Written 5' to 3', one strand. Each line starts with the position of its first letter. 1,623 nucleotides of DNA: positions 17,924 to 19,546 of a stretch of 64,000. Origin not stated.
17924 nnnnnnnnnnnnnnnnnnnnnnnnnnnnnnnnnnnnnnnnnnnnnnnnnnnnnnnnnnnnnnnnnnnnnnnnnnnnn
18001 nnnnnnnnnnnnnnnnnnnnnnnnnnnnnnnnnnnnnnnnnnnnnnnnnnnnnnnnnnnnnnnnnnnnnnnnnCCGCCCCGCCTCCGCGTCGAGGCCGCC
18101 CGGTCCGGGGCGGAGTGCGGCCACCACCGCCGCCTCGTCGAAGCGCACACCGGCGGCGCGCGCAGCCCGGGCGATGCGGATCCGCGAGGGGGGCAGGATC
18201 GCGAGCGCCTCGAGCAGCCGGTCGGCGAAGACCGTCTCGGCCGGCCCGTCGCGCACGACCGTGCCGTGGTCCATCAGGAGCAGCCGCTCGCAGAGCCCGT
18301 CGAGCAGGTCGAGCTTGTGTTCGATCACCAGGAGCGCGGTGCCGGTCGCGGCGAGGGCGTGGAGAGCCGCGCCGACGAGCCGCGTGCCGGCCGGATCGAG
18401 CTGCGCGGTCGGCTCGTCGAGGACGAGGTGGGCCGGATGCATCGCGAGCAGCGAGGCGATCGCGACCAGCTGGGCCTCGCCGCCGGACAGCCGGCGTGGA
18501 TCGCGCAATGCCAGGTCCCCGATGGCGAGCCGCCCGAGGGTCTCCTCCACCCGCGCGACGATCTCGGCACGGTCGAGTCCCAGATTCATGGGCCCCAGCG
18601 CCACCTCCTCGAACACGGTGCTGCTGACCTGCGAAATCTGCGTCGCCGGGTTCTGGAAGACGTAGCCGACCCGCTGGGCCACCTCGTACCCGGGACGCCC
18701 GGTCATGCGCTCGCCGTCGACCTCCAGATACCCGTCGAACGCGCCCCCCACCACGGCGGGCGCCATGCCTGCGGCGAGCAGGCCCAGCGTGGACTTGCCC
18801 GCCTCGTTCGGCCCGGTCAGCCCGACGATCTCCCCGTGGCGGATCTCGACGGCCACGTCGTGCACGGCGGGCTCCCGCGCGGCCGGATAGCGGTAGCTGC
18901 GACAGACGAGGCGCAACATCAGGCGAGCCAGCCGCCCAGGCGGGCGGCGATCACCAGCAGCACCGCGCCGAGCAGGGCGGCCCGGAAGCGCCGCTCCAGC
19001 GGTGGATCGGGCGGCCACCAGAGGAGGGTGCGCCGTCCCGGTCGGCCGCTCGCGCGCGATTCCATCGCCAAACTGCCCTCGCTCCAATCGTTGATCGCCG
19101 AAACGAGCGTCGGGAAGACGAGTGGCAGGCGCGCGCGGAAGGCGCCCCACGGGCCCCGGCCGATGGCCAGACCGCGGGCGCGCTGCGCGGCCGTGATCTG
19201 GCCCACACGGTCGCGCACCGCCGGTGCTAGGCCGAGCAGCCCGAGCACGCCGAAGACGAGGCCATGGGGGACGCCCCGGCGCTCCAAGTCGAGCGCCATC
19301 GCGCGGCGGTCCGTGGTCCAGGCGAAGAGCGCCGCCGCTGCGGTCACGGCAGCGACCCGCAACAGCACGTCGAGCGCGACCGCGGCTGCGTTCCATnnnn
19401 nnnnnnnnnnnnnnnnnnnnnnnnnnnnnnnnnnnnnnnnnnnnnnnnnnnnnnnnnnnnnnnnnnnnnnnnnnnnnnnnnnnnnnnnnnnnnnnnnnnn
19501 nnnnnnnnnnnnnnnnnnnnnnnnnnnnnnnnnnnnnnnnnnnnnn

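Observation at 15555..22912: Nickel/cobalt acquisition island: NiCoT permease, Nur-like Fur regulator, and two tandem ECF modules (cbiMN-Q-O followed by an extra T-A'-A set)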

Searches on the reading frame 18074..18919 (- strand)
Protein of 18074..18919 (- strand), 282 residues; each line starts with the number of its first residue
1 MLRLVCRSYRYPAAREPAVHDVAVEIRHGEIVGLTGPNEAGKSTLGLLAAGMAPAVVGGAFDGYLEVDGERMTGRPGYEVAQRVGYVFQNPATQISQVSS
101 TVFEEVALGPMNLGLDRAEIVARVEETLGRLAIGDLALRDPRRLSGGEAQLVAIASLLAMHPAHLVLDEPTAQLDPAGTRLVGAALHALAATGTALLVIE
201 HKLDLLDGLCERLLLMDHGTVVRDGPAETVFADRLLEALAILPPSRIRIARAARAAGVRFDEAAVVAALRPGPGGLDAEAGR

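Call 61: search_solved_structures(query=window:18074-18919:-, max_evalue=1e-25)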
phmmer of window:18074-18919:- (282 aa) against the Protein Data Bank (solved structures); distinct sequences matched with E-value up to 1e-25: 20.
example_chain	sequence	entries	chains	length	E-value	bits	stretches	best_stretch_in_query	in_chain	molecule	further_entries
5x3x_A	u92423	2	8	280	5.9e-38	134.4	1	7-264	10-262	Cobalt ABC transporter ATP-binding protein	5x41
5x40_A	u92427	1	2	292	1.6e-37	133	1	7-264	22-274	Cobalt ABC transporter ATP-binding protein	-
8wd9_D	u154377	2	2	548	1.8e-34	123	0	16-233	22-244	Probable dipeptide-transport ATP-binding protein ABC transporter DppD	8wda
8wdb_D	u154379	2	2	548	1e-33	120.6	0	16-233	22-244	Probable dipeptide-transport ATP-binding protein ABC transporter DppD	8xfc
8j5q_D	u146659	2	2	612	1.7e-30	110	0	17-233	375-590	Uncharacterized ABC transporter ATP-binding protein Rv1281c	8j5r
9kym_A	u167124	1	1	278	2.2e-30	109.6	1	8-257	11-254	Energy-coupling factor transporter ATP-binding protein EcfA1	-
4huq_B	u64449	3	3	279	2.2e-30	109.6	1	8-257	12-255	Energy-coupling factor transporter ATP-binding protein EcfA 2 | Energy-coupling factor transporter ATP-binding protein EcfA1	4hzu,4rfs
8bmr_A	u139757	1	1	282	5.5e-30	108.3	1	8-258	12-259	Energy-coupling factor transporter ATP-binding protein EcfA1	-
5d3m_A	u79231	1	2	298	6.7e-30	108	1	8-258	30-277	Energy-coupling factor transporter ATP-binding protein EcfA1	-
5jsz_A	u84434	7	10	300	6.9e-30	108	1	8-258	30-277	Energy-coupling factor transporter ATP-binding protein EcfA1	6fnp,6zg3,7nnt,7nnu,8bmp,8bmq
8j5s_D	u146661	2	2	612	1.1e-29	107.4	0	17-233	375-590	Uncharacterized ABC transporter ATP-binding protein Rv1281c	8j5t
8bms_A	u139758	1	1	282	1.5e-29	106.9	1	8-258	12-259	Energy-coupling factor transporter ATP-binding protein EcfA1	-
4mki_B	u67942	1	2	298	3.3e-29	105.8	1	18-260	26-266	Energy-coupling factor transporter ATP-binding protein EcfA2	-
4hlu_D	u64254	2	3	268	4.7e-29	105.3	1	8-228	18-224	Energy-coupling factor transporter ATP-binding protein EcfA | Energy-coupling factor transporter ATP-binding protein EcfA1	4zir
1yqt_A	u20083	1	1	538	3.4e-27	99.2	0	26-211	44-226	RNase l inhibitor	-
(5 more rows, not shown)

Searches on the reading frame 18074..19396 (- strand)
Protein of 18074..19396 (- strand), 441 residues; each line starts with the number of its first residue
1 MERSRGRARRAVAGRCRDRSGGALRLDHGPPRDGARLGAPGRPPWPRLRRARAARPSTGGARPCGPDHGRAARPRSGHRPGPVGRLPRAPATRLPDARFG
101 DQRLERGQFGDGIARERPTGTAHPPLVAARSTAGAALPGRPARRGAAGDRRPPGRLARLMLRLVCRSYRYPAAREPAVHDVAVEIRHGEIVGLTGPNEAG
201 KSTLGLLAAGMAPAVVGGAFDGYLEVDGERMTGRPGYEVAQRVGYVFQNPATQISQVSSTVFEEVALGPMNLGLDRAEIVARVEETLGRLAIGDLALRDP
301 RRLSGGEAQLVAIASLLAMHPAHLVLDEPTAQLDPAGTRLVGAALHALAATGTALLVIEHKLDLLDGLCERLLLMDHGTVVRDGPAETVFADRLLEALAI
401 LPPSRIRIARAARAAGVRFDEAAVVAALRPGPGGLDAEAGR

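Call 3: search_protein_families(library=pfam, proteins=[window:18074-19396:-], max_evalue=0.01)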
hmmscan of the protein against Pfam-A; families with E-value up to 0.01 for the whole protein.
window:18074-19396:- (441 aa): 3 families
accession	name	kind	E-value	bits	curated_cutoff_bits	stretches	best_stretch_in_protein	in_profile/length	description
PF00005.33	ABC_tran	-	6.6e-21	75.8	25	1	179-331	2-137/137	ABC transporter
PF02463.25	SMC_N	-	0.00014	21.8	40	1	302-365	136-202/220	RecF/RecN/SMC N terminal domain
PF13304.12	AAA_21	-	0.00097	19.7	27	0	286-345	221-283/304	AAA domain, putative AbiEii toxin, Type IV TA system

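Call 4: search_protein_families(library=ncbifam, proteins=[window:18074-19396:-], max_evalue=0.001)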
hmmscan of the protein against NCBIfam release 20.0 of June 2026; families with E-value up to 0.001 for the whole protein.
window:18074-19396:- (441 aa): 182 families (the best 25 are shown)
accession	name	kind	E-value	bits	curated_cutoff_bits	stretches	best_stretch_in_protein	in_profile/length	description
TIGR04520.1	ECF_ATPase_1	equivalog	1.4e-50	172.2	315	1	167-422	7-257/269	energy-coupling factor transporter ATPase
TIGR04521.1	ECF_ATPase_2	equivalog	4.2e-46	157.3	330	1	174-423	17-267/279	energy-coupling factor transporter ATPase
NF010171.0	PRK13652.1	equivalog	4.5e-43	147.3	476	1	167-422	10-259/277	cobalt transporter ATP-binding subunit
NF010156.0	PRK13635.1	equivalog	2.7e-42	144.8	392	1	166-421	11-260/279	energy-coupling factor ABC transporter ATP-binding protein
TIGR01166.1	cbiO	subfamily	1.3e-39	135.7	211.8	1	177-364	7-189/190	cobalt ABC transporter, ATP-binding protein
NF010157.0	PRK13636.1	equivalog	9.3e-38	130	463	1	166-395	11-235/285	cobalt transporter ATP-binding subunit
NF010158.0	PRK13637.1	equivalog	2.1e-33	115.7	390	1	176-420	21-264/287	energy-coupling factor transporter ATPase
NF010155.0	PRK13634.1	equivalog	9.9e-32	110.4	413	1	175-423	20-269/290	energy-coupling factor ABC transporter ATP-binding protein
TIGR03375.1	type_I_sec_LssB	subfamily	1.1e-30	106.6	693.1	1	167-391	472-690/696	type I secretion system permease/ATPase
NF010068.0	PRK13548.1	equivalog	2.7e-30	105.4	261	1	170-397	13-238/261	heme ABC transporter ATP-binding protein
TIGR03873.1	F420-0_ABC_ATP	hypoth_equivalog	1.2e-29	103.4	372.4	1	174-397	13-232/256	putative F420-0 ABC transporter ATP-binding protein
NF010170.0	PRK13651.1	equivalog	2.5e-29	102.2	432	1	238-422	102-286/308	cobalt transporter ATP-binding subunit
TIGR01188.1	drrA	subfamily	6.5e-29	101.2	312.45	1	176-387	7-209/302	daunorubicin resistance ABC transporter, ATP-binding protein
NF008428.0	PRK11264.1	equivalog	1.5e-28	99.7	406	1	178-392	19-234/250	L-cystine ABC transporter ATP-binding protein TcyN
NF007027.0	PRK09493.1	equivalog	1e-27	97.1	379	1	176-391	15-225/240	glutamine ABC transporter ATP-binding protein GlnQ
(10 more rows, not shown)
